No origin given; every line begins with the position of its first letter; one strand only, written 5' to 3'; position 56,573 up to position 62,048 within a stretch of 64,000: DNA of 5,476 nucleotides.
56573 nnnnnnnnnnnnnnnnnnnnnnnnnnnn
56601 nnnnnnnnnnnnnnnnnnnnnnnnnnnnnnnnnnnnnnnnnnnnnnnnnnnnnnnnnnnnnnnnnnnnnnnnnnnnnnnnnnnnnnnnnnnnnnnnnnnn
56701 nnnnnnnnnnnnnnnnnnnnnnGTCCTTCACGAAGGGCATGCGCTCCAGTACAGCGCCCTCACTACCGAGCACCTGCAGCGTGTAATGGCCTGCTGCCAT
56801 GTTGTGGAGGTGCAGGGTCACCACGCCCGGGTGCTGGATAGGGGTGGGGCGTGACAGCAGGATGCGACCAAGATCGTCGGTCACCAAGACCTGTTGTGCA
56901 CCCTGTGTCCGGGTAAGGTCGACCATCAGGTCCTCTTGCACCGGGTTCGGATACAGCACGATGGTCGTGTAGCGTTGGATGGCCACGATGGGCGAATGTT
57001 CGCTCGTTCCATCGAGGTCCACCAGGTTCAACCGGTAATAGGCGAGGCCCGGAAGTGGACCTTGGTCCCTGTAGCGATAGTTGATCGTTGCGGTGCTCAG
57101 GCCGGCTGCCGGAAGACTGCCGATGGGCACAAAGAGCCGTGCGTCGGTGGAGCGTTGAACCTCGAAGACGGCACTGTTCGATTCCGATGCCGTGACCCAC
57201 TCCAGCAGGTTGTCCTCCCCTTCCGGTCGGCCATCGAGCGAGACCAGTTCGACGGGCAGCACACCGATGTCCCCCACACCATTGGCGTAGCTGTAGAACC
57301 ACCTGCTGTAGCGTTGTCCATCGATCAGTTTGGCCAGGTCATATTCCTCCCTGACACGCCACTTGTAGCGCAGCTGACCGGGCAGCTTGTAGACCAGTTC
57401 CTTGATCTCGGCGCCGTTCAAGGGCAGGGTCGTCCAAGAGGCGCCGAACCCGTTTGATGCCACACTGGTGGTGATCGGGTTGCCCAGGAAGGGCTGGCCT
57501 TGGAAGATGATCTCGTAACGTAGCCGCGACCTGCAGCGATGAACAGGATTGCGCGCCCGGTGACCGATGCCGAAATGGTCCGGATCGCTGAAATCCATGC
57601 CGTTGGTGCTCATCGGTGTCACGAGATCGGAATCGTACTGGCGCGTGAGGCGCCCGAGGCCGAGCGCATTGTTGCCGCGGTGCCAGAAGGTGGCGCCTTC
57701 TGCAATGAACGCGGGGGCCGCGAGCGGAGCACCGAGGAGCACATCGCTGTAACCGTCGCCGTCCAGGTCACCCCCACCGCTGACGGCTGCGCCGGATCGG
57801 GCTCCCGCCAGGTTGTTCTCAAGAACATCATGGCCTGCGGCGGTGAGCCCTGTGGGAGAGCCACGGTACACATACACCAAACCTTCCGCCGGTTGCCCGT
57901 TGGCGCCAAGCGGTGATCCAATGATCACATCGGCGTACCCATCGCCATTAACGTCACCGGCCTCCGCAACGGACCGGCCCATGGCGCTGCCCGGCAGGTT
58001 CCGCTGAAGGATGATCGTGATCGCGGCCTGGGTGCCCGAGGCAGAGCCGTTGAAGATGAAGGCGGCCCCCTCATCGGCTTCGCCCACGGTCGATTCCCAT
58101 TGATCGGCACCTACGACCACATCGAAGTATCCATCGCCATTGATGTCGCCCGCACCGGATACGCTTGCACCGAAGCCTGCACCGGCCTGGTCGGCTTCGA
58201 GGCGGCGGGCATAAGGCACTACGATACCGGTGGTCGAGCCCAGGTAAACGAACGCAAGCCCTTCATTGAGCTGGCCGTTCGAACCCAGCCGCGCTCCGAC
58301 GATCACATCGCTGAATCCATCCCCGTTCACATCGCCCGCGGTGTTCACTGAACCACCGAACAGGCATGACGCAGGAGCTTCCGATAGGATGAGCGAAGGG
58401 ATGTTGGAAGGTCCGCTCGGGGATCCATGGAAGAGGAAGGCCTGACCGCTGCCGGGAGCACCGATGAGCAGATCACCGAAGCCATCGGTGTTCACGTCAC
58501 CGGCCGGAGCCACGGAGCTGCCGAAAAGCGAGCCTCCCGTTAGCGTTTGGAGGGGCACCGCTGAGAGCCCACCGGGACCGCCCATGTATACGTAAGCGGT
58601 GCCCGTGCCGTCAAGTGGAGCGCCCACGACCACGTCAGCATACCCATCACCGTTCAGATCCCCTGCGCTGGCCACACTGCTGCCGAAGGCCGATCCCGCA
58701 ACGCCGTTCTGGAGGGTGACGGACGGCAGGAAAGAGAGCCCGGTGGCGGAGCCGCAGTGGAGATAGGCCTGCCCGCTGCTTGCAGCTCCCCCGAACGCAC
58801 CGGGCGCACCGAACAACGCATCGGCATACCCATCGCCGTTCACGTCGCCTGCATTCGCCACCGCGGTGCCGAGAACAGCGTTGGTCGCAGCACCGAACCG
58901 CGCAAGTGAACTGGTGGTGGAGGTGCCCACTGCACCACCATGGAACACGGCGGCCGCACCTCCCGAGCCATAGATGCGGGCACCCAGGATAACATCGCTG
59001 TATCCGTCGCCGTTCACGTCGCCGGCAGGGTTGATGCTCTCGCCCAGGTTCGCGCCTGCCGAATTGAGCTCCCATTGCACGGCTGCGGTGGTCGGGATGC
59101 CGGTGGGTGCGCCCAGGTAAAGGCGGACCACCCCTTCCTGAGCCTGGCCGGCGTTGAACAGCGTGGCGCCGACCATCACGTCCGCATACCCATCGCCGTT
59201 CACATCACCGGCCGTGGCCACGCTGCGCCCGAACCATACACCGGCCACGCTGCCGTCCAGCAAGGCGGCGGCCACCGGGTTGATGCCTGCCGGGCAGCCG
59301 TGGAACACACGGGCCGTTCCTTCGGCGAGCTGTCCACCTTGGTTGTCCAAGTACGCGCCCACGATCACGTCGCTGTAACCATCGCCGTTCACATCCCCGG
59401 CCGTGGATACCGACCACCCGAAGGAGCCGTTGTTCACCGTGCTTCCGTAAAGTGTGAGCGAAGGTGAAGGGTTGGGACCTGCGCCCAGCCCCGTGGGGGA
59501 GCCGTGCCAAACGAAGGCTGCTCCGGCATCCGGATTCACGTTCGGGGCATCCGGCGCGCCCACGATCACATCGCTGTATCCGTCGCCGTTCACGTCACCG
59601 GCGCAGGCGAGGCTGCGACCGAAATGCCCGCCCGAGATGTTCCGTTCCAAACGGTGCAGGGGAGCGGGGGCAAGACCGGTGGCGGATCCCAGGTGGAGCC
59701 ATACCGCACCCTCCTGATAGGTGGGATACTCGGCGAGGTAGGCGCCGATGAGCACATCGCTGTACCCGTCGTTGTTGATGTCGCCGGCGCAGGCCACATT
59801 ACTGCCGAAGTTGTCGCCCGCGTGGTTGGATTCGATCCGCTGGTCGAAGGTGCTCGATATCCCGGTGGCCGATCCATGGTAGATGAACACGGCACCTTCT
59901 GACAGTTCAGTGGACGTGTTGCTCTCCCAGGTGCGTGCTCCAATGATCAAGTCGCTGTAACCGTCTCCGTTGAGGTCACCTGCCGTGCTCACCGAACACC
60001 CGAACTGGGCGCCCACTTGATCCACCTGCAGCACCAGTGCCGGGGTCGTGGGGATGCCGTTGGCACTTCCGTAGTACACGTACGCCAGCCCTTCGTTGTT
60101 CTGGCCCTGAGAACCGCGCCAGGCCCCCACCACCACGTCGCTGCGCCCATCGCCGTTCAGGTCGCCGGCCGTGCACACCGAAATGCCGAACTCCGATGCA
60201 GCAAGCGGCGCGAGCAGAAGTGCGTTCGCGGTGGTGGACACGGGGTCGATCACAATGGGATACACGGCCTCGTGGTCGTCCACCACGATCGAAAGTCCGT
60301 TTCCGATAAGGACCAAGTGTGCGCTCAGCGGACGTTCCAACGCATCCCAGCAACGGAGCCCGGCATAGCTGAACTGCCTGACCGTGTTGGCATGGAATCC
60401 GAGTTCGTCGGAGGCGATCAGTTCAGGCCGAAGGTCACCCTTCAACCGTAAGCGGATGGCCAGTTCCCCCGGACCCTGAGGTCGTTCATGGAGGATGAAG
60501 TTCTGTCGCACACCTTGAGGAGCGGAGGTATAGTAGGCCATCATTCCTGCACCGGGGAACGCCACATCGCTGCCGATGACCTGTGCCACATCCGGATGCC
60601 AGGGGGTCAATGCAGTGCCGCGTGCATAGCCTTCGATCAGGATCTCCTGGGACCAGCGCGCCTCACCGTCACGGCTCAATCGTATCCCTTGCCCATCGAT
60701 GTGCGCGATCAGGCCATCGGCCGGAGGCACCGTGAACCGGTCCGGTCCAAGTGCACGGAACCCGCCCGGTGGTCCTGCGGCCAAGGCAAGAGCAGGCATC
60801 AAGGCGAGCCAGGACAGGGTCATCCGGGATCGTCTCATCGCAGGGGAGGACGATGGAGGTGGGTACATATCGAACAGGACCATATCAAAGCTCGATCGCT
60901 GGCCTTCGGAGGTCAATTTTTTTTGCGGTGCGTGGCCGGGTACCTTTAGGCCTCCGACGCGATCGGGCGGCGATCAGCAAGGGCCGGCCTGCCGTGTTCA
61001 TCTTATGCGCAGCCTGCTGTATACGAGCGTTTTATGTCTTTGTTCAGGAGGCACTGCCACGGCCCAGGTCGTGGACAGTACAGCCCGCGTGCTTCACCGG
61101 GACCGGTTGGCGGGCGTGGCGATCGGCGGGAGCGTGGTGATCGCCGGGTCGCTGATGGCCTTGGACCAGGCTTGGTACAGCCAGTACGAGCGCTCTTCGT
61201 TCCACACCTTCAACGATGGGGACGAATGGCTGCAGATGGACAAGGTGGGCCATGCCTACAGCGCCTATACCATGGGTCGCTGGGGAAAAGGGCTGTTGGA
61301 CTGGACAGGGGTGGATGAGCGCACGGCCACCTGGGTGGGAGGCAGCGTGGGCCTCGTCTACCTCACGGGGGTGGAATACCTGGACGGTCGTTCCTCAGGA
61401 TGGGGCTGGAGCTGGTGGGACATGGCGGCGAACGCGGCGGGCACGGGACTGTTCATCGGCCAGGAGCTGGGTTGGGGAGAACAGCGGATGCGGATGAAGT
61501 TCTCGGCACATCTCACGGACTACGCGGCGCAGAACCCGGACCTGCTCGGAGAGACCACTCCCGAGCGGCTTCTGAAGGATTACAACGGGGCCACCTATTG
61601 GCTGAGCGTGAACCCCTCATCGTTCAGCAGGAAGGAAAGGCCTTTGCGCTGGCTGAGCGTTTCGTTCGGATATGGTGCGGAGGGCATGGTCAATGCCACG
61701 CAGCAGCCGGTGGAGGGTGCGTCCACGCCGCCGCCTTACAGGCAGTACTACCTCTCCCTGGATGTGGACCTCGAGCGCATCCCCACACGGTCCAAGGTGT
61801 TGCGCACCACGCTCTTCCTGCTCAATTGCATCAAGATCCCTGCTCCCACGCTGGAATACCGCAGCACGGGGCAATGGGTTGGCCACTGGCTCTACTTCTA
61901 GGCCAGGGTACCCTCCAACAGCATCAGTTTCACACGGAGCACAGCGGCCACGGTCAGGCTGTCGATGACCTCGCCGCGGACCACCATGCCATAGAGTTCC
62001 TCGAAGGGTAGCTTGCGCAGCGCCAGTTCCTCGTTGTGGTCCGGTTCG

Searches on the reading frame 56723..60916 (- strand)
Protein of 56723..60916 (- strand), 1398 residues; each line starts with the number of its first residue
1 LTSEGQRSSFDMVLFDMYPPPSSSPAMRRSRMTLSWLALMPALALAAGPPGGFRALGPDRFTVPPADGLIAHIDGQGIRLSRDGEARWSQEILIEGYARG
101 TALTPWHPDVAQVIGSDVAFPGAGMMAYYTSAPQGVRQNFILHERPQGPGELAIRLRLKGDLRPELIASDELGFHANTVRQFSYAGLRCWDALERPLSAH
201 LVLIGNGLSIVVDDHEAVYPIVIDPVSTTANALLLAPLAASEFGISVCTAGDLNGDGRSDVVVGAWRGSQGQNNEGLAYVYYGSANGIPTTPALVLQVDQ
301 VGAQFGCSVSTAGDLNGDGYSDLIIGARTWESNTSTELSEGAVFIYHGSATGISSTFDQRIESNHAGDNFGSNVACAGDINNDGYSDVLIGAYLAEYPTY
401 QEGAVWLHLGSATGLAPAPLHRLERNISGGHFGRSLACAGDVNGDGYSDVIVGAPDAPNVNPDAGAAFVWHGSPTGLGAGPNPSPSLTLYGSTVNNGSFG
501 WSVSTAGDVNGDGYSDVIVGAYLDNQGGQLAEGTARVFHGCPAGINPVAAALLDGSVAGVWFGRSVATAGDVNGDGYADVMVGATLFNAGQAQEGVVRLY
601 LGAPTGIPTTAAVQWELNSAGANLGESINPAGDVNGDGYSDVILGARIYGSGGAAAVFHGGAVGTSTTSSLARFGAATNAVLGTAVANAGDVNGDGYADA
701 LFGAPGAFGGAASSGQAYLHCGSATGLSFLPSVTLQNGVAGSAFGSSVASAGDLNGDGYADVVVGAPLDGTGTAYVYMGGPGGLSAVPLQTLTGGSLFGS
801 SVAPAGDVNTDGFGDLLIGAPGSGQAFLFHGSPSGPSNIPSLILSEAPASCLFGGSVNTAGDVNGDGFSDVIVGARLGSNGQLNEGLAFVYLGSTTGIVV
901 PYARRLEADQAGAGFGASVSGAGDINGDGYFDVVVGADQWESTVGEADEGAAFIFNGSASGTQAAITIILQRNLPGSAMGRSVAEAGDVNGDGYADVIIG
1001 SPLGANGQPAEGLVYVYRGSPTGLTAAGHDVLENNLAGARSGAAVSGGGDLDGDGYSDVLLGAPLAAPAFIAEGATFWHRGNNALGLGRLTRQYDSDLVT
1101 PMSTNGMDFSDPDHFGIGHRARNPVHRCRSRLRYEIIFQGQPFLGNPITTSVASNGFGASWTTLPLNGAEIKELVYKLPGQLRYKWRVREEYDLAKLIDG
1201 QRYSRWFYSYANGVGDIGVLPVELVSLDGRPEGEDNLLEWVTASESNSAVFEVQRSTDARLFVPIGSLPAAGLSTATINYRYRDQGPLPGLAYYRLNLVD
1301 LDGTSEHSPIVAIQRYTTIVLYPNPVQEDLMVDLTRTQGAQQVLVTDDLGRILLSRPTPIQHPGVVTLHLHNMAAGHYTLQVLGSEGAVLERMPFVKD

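Call 22: search_protein_families(library=ncbifam, proteins=[window:56723-60916:-], max_evalue=0.001)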
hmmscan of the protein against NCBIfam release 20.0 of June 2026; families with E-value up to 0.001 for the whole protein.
window:56723-60916:- (1398 aa): 2 families
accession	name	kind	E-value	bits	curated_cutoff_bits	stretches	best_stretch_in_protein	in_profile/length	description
NF047539.1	XAC2610_fam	domain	1.5e-18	67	35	0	986-1017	3-33/89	XAC2610-related protein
NF040734.1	CC-COOH_SaoC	equivalog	0.00027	20.7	80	0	246-263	48-65/148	Cys-Cys-COOH (seleno)protein SaoC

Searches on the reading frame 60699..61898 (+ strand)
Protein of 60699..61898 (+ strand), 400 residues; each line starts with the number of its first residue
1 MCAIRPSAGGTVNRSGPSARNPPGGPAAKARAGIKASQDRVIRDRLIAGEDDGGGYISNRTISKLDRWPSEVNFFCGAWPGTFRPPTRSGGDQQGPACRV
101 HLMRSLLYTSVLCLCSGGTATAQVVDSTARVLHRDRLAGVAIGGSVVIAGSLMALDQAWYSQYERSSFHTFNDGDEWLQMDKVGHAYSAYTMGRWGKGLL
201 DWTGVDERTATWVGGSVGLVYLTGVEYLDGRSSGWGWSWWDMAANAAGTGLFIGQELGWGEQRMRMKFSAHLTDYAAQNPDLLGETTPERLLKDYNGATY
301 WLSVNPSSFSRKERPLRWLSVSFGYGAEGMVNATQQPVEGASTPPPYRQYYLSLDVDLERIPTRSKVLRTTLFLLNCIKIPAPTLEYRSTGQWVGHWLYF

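Call 22: search_protein_families(library=ncbifam, proteins=[window:60699-61898:+], max_evalue=0.001)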
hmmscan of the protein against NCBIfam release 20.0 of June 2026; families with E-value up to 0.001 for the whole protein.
window:60699-61898:+ (400 aa): 1 family
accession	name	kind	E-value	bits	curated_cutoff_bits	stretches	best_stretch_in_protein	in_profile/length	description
NF008028.1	PRK10759.1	equivalog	8.1e-05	22.8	117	1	174-249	20-95/106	YfiM family lipoprotein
